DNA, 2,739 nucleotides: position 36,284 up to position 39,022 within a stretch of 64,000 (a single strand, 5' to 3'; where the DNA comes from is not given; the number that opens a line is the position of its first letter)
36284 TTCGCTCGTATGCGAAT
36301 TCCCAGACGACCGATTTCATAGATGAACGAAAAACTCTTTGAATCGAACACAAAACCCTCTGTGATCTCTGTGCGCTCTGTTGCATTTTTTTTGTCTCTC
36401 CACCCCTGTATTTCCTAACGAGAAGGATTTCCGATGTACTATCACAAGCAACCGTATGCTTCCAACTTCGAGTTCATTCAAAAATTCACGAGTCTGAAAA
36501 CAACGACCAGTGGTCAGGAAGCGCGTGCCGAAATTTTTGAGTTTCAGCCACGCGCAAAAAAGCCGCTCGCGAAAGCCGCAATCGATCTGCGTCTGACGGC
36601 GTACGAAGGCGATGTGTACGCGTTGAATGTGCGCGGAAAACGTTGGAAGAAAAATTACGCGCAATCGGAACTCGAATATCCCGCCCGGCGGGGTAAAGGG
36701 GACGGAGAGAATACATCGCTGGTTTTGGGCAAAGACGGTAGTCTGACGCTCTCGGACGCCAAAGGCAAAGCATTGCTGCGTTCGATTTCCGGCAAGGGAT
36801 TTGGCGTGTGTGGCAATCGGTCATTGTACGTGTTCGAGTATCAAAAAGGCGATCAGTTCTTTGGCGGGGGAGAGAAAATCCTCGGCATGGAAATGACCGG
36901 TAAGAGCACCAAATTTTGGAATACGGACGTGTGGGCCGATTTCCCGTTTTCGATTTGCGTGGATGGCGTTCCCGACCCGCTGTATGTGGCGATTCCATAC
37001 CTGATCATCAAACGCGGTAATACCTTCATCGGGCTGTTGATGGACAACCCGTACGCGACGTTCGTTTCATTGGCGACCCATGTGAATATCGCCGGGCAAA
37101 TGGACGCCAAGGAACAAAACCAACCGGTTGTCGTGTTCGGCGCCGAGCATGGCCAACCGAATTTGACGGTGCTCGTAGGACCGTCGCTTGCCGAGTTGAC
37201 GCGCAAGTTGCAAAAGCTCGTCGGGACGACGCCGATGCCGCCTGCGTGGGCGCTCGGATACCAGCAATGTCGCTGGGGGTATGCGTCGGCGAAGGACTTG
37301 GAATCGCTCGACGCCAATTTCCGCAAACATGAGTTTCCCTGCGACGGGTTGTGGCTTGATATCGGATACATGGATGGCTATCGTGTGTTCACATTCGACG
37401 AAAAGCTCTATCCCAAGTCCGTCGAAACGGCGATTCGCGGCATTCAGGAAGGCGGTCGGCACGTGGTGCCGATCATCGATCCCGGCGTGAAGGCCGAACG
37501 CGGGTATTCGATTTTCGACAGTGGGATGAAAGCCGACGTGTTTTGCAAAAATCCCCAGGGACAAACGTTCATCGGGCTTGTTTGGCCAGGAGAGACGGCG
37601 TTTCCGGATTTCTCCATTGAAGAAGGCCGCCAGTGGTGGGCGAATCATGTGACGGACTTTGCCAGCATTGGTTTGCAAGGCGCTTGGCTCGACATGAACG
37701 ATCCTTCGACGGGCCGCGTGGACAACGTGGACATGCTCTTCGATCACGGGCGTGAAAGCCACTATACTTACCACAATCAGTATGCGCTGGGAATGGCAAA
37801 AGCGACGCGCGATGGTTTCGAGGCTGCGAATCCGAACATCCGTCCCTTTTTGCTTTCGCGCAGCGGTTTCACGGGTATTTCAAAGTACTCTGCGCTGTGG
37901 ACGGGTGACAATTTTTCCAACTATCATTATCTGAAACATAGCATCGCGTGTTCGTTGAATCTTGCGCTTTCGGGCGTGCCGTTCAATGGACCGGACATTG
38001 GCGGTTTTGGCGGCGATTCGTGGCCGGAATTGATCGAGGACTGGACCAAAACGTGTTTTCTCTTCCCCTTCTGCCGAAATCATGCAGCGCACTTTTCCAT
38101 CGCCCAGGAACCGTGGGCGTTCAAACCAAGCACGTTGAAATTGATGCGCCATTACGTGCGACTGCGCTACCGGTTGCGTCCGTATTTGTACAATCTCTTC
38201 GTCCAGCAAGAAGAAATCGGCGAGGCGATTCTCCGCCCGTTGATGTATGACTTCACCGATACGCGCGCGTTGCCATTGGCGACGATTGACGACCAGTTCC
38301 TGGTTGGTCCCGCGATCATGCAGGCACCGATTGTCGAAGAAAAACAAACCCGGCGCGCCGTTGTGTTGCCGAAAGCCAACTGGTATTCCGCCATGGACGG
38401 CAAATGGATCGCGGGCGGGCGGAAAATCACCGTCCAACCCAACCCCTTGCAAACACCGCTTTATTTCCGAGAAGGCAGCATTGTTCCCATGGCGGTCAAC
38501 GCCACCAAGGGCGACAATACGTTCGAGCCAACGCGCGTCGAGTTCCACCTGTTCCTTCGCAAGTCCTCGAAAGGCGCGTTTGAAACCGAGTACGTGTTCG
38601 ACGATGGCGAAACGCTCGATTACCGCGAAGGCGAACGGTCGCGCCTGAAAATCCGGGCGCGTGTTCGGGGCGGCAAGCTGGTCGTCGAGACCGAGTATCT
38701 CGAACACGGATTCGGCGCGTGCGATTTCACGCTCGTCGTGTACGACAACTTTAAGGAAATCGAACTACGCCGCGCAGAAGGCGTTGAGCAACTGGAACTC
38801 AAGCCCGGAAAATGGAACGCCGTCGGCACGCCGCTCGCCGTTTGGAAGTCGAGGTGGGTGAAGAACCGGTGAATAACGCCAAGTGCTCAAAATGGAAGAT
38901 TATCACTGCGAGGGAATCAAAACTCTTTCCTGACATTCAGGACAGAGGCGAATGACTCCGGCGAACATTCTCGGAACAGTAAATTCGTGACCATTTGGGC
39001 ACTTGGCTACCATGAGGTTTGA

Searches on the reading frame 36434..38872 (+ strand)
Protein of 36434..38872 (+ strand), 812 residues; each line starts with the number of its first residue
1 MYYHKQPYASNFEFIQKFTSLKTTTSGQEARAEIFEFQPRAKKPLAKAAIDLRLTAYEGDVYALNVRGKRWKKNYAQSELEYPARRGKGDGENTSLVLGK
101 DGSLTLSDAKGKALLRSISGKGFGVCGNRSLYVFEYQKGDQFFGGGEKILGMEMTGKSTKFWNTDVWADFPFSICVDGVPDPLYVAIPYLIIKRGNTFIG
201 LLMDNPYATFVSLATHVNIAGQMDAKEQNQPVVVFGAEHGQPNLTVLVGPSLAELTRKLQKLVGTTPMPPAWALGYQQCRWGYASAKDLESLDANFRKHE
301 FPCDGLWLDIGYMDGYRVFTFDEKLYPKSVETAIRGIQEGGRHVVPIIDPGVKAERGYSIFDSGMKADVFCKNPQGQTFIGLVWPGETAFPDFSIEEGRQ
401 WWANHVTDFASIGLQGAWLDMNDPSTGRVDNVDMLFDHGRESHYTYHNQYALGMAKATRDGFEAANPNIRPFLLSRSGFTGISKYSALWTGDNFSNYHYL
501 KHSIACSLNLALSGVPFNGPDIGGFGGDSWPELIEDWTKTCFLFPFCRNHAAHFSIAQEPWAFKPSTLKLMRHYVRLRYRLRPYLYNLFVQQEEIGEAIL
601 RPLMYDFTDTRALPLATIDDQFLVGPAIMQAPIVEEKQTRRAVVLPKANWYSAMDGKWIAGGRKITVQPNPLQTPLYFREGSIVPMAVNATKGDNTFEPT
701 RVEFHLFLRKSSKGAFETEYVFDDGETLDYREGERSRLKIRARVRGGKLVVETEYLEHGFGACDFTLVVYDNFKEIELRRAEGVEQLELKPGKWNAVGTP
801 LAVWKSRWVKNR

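Call 49: search_protein_families(library=ncbifam, proteins=[window:36434-38872:+], max_evalue=0.00001)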
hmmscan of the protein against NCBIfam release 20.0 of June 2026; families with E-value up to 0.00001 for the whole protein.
window:36434-38872:+ (812 aa): 3 families
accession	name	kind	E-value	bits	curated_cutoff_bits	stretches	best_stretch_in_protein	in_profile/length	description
NF040948.1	alpha_gluc_MalA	equivalog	1.1e-111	374.1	800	1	138-688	59-610/627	alpha-glucosidase MalA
NF007940.0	PRK10658.1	equivalog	2.1e-54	185.2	606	1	135-727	154-709/771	alpha-xylosidase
NF007746.0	PRK10426.1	equivalog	1.9e-37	129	553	1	56-690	42-676/683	alpha-glucosidase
